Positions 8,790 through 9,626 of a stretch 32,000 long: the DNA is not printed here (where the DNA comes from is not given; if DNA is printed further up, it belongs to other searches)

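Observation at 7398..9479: Chemoreceptor with a complete H-NOX heme domain fused after the signalling hairpin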

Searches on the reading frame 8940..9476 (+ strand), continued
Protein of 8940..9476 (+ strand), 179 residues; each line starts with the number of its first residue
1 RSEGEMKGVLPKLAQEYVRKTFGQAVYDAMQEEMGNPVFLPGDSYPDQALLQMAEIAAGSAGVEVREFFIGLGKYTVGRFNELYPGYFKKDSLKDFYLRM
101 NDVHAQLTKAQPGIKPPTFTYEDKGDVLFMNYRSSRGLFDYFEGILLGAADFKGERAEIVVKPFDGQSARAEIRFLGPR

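Call 51: find_related_loci(query=A2, collection=genome_contigs, flank=4500)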
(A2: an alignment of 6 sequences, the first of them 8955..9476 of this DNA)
Query A2 (174 aa) in genome_contigs; peptide patterns used: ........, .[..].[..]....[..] (x = any residue, [..] = any of these).
99 stretches matched a pattern; 73 encode a relative of the query (tblastn E <= 1e-3); 72 distinct loci.
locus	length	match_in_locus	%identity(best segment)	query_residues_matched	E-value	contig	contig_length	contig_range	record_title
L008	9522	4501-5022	85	1-174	2e-101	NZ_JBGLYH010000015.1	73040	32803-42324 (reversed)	Pseudodesulfovibrio karagichevae strain 9FUS NODE_15_length_73040_cov_62.676107, whole genome shotgun sequence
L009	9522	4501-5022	84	1-174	9e-99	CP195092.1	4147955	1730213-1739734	Desulfovibrio caledoniensis strain lm2024 chromosome, complete genome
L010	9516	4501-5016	73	1-172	4e-86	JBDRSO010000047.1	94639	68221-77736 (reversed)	MAG: Pseudomonadota bacterium isolate MEGAHIT-group-3.15 k141_496183, whole genome shotgun sequence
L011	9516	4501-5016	74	1-172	2e-86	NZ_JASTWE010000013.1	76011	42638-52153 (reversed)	Pseudodesulfovibrio pelocollis strain SB368 13, whole genome shotgun sequence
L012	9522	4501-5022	71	1-174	7e-85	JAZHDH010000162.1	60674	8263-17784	MAG: Pseudodesulfovibrio sp. isolate Bin21Zod NODE_32_length_60674_cov_265.244956, whole genome shotgun sequence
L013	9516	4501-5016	70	1-172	2e-83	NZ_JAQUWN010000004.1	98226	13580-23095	MAG: Pseudodesulfovibrio sp. isolate STD2_191 NODE_663_length_98226_cov_5.548691_Sandtown_D2, whole genome shotgun seque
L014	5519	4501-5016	70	1-172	2e-83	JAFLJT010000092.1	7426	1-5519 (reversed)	MAG: Pseudodesulfovibrio sp. isolate MC-06 c_000000621196, whole genome shotgun sequence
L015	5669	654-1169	69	1-172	2e-82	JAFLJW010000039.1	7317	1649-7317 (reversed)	MAG: Pseudodesulfovibrio sp. isolate MC-09 c_000000185581_1, whole genome shotgun sequence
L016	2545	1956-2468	68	1-171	8e-82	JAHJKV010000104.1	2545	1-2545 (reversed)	MAG: Proteobacteria bacterium isolate Old_saline.mb.102 Old_saline.mb.102_k141_263391, whole genome shotgun sequence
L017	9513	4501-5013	67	1-171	4e-79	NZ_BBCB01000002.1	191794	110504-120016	Salidesulfovibrio brasiliensis JCM 12178, whole genome shotgun sequence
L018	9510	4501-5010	66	1-170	2e-78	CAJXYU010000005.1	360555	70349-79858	MAG TPA_asm: uncultured Desulfovibrio sp. isolate SRR6201695_bin.5_MetaBAT_v2.12.1_MAG genome assembly, contig: NODE_18_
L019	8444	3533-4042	66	1-170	3e-77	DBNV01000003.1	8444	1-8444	MAG TPA_asm: Desulfonatronaceae bacterium UBA663 UBA663_contig_1433, whole genome shotgun sequence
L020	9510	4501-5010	65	1-170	1e-76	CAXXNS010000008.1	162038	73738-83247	MAG: Desulfovibrionaceae bacterium isolate 618da8eb-5dbc-4472-aaca-e875e6edea77 genome assembly, contig: contig_8, whole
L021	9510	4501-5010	64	1-170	2e-76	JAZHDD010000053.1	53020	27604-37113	MAG: Desulfovibrionaceae bacterium isolate Bin10Zod NODE_43_length_53020_cov_24.057170, whole genome shotgun sequence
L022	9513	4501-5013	65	1-171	6e-75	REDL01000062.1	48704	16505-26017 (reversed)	MAG: Desulfovibrionales bacterium isolate GEM2.Bin26 NODE_567_length_48704_cov_18.8555, whole genome shotgun sequence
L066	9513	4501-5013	53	1-171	7e-55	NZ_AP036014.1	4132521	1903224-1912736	Nitratidesulfovibrio sp. HK-II chromosome, complete genome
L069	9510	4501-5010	52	1-170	4e-54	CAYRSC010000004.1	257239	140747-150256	MAG TPA_asm: uncultured Desulfohalobiaceae bacterium isolate binchicken_co219_331 genome assembly, contig: k141_1078822,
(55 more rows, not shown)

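Call 60: predict_structure(alignment_id=A1)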
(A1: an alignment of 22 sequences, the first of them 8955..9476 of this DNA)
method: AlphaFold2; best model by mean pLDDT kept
length: 174 residues; sequences in the alignment: 22
mean_pLDDT: 95.0   pTM: 0.90
mean pLDDT of the five models: 95.0, 94.0, 93.6, 91.9, 90.9
residues with pLDDT >= 90: 150; 70-90: 24; 50-70: 0; < 50: 0
segments of 3 or more residues with pLDDT < 50: none
pLDDT, mean of each block of 10 residues (from residue 1): 92 98 97 90 94 98 98 92 88 94 89 97 98 97 97 98 98 93
secondary structure, 60 per line:
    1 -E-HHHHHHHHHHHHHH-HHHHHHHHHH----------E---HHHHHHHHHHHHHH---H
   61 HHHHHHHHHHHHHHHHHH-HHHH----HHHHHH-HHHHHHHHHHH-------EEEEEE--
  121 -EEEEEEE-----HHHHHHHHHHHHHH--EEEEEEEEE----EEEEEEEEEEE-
elements in order: H4-17 H19-28 H43-56 H60-78 H80-83 H88-93 H95-105 E113-118 E122-128 H134-147 E150-158 E163-173

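Call 62: fold_search(model_id=the predicted structure, library=pdb)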
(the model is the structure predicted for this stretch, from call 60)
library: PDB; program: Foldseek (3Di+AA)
matches with E <= 10: 712; with E <= 0.001: 49
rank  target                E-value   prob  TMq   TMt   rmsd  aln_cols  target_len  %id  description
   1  6cww_A                2.8e-13  1.00  0.89  0.84   2.4       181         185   28  Cs H-NOX mutant with unnatural amino acid 4-cyano-L-phenylalanine at site 5 (released 2018-05-16)
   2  1u4h_A                4.1e-13  1.00  0.87  0.81   2.6       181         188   27  Crystal structure of an oxygen binding H-NOX domain related to soluble guanylate cyclases (oxygen complex) (released 2004-08-31)
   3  1u56_B                5.1e-13  1.00  0.88  0.84   2.7       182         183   27  Crystal structure of an oxygen binding H-NOX domain related to soluble guanylate cyclases (Water-ligated, ferric form) (released 2004-08-31)
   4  4it2_A                5.3e-13  1.00  0.91  0.86   2.2       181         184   27  Mn(III)-PPIX bound Tt H-NOX (released 2013-02-27)
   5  3sj5_A                7.0e-13  1.00  0.89  0.84   2.8       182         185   27  I5F Mutant Structure of T. Tengcongensis H-NOX (released 2011-07-20)
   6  3lah_A                7.4e-13  1.00  0.88  0.82   2.5       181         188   26  Structural insights into the molecular mechanism of H-NOX activation (released 2010-03-16)
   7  3sj5_B                9.1e-13  1.00  0.89  0.85   2.5       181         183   27  I5F Mutant Structure of T. Tengcongensis H-NOX (released 2011-07-20)
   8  4fdk_A                1.0e-12  1.00  0.86  0.80   3.0       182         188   26  F78L Tt H-NOX (released 2013-08-28)
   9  1u55_B                1.3e-12  1.00  0.89  0.83   2.5       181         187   27  Crystal structure of an oxygen binding H-NOX domain related to soluble guanylate cyclases (oxygen complex) (released 2004-08-31)
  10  3tf0_A                1.6e-12  1.00  0.86  0.81   2.7       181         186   27  Crystal structure of an H-NOX protein from T. tengcongensis (released 2011-11-09)
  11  3nvr_A                2.7e-12  1.00  0.85  0.83   2.7       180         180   28  Modulating Heme Redox Potential Through Protein-Induced Porphyrin Distortion (released 2010-09-08)
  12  3nvu_A                2.7e-12  1.00  0.85  0.79   3.0       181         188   28  Modulating Heme Redox Potential Through Protein-Induced Porphyrin Distortion (released 2010-09-08)
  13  3iqb                  2.8e-12  1.00  0.87  0.81   2.6       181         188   28  Tt I75F/L144F H-NOX (released 2010-01-19)
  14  3eee_A                3.3e-12  1.00  0.86  0.80   3.1       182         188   26  Probing the function of heme distortion in the H-NOX family (released 2008-11-25)
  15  3m0b                  3.7e-12  1.00  0.90  0.85   2.2       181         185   27  Ru-Porphyrin Protein Scaffolds for Sensing O2 (released 2010-04-14)
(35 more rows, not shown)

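Call 72: search_protein_families(library=pfam, proteins=[L066:2830-5016:+, L066:5140-7134:+, L066:245-1204:+, L066:1217-2671:+, L069:3169-5487:+], max_evalue=0.001)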
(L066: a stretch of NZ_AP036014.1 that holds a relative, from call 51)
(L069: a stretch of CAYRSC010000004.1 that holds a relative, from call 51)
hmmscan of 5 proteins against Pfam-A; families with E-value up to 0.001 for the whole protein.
L066:2830-5016:+ (729 aa): 3 families
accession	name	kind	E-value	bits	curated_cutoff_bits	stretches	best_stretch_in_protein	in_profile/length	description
PF00015.26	MCPsignal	-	8.3e-47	159.7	34.6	1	325-509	1-171/172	Methyl-accepting chemotaxis protein (MCP) signalling domain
PF07700.20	HNOB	-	8.5e-35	120.5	25.5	1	560-713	2-163/163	Haem-NO-binding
PF08448.16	PAS_4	-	3.4e-07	30.9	23.1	1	140-249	1-110/110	PAS fold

L066:5140-7134:+ (665 aa): 2 families
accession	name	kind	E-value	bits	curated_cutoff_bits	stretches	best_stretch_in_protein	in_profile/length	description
PF00015.26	MCPsignal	-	1.1e-18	68.1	34.6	2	440-579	22-165/172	Methyl-accepting chemotaxis protein (MCP) signalling domain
PF04513.17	Baculo_PEP_C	-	0.00044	20.8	38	0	315-392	34-111/140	Baculovirus polyhedron envelope protein, PEP, C terminus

L066:245-1204:+ (320 aa): 3 families
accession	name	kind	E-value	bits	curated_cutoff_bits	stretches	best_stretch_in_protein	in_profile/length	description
PF11906.13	DUF3426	-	1.1e-21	77.9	27.7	1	189-310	45-147/147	Protein of unknown function (DUF3426)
PF13717.11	Zn_ribbon_4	-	3.1e-10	40.2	30.3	1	1-35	1-36/36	zinc-ribbon domain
PF13719.11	Zn_ribbon_5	-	2.2e-06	27.7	29.3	1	1-34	1-35/37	zinc-ribbon domain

L066:1217-2671:+ (485 aa): 6 families
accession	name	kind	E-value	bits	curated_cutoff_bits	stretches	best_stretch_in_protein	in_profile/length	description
PF06745.19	ATPase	-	1.2e-14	54.7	26.6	2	74-149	3-79/231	KaiC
PF18073.7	Zn_ribbon_LapB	-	3e-12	46.5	25.7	1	7-33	1-27/28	Rubredoxin metal binding domain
PF13481.12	AAA_25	-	4.8e-12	46.3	27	1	83-223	25-195/195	AAA domain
PF13191.12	AAA_16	-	8.3e-06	26.8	32.6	1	78-219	15-142/167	AAA ATPase domain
PF03796.21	DnaB_C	-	1e-05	25.5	27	1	74-136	4-66/255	DnaB-like helicase C terminal domain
PF25199.1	nSTAND_NTPase5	-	3.2e-05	24.2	34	1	92-156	43-106/145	Novel STAND NTPase 5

L069:3169-5487:+ (773 aa): 3 families
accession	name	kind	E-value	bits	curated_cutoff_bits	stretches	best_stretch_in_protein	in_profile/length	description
PF00015.26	MCPsignal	-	2.2e-44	151.8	34.6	1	211-394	2-171/172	Methyl-accepting chemotaxis protein (MCP) signalling domain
PF07700.20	HNOB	-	4.9e-34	118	25.5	1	446-600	1-163/163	Haem-NO-binding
PF01814.28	Hemerythrin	-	1.2e-15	58.5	25.3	1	651-763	2-123/127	Hemerythrin HHE cation binding domain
